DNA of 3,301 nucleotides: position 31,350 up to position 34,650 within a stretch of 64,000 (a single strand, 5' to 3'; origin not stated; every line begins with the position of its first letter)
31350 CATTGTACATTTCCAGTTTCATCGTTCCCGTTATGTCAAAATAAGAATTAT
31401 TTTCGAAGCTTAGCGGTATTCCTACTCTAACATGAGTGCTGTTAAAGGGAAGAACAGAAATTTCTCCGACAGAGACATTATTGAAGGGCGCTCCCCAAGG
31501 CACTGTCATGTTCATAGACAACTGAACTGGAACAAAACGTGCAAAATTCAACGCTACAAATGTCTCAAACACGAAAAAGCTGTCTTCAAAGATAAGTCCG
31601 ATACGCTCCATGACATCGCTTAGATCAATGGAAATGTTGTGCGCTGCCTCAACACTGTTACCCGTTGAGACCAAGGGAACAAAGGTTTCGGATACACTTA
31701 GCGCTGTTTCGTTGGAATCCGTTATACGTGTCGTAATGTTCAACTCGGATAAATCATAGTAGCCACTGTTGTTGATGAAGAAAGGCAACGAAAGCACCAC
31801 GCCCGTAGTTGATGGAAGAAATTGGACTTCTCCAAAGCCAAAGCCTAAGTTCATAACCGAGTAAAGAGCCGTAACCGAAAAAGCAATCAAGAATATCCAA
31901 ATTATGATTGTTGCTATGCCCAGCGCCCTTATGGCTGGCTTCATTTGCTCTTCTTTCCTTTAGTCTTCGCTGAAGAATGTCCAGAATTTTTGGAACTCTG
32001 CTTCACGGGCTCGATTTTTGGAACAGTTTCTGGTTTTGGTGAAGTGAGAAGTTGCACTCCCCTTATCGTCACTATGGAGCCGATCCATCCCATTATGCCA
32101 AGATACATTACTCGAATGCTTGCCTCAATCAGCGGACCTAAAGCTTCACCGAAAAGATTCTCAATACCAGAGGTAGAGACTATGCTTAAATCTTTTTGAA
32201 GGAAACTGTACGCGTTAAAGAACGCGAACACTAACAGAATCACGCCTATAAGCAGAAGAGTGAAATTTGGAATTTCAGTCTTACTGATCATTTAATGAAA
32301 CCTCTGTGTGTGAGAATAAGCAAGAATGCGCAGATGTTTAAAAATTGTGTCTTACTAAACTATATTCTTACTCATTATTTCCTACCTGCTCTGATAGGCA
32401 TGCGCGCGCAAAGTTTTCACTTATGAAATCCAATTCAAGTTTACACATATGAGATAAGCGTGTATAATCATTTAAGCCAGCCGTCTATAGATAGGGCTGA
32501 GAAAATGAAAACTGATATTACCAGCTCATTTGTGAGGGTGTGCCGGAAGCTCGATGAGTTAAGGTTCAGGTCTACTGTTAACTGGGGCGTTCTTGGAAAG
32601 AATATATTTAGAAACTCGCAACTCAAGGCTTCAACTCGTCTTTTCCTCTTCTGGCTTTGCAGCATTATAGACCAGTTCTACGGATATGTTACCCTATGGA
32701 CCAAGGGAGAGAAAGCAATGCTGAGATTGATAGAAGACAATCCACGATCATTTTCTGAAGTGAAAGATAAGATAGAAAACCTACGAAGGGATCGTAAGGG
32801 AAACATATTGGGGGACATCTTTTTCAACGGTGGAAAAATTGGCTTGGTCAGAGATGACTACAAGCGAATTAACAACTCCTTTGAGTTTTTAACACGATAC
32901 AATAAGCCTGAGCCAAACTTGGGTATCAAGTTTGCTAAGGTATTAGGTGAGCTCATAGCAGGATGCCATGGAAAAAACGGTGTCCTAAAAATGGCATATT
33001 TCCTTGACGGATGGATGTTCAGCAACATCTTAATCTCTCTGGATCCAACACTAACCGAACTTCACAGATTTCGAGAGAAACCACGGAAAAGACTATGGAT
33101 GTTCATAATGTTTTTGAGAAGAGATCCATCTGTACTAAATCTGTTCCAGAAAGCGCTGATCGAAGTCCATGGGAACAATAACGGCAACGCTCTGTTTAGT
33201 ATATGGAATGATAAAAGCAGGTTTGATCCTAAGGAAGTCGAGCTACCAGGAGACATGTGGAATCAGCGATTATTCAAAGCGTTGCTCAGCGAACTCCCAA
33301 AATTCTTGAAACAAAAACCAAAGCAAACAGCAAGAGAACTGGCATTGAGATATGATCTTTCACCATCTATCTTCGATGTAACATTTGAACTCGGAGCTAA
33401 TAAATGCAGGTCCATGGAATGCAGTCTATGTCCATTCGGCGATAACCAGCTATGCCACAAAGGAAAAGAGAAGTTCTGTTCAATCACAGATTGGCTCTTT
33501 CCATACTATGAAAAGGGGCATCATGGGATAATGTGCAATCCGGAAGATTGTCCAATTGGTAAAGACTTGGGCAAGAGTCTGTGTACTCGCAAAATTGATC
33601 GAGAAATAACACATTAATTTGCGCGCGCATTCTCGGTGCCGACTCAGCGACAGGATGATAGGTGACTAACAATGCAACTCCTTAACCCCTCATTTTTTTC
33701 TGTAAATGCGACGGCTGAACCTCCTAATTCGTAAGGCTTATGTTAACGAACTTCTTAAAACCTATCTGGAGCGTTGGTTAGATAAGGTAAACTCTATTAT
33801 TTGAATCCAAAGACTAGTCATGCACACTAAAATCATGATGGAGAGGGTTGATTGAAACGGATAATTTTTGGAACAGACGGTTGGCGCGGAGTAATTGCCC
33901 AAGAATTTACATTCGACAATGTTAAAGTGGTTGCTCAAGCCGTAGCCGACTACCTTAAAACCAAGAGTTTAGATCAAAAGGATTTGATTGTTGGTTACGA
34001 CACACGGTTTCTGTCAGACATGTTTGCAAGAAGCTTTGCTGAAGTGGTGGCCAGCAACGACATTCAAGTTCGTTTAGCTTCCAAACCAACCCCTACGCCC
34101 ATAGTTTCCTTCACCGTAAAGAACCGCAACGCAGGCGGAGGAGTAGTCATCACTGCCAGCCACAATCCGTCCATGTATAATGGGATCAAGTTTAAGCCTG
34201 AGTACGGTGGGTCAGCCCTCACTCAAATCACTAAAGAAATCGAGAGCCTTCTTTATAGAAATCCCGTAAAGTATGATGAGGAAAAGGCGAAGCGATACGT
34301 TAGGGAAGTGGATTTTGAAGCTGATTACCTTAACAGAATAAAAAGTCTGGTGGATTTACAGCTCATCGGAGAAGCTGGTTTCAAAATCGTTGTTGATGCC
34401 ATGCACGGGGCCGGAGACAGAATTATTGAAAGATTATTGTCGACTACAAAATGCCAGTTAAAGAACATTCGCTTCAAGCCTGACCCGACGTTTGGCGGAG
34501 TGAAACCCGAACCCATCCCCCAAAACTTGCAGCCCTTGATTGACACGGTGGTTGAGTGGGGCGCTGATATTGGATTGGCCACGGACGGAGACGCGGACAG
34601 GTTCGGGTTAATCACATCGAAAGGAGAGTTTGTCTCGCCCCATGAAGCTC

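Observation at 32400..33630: Cys-rich hypothetical gene exactly bracketed by a perfect 13-bp inverted repeat built on (GC)4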

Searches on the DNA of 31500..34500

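Call 91: search_rna_families(source=window, start=31500, end=34500, threshold=evalue, max_evalue=1)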
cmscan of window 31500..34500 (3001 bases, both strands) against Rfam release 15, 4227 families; matches with E-value up to 1: 2.
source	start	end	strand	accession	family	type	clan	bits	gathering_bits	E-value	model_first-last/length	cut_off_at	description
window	32492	32595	+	RF01198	snoR69Y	Gene; snRNA; snoRNA; CD-box;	CL00051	25.6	45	0.14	1-99/99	no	Small nucleolar RNA snoR69Y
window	33261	33362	-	RF01572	DdR4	Gene; snRNA; snoRNA; CD-box;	-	25.1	70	0.91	1-106/106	no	Dictyostelium snoRNA DdR4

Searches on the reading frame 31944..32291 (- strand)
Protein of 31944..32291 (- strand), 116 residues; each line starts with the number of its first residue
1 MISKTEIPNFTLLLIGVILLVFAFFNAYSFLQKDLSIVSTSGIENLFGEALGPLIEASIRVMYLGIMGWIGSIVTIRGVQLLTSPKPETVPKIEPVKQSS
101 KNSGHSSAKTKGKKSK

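Call 9: search_protein_families(library=pfam, proteins=[window:31944-32291:-], max_evalue=0.001)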
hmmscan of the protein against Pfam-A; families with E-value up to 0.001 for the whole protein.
window:31944-32291:- (116 aa): 0 families

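Call 85: find_encoding_contigs(protein=window:31944-32291:-, flank=5000, max_places=6)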
Protein window:31944-32291:- (116 aa): no gene with exactly this product is on record in the collection.
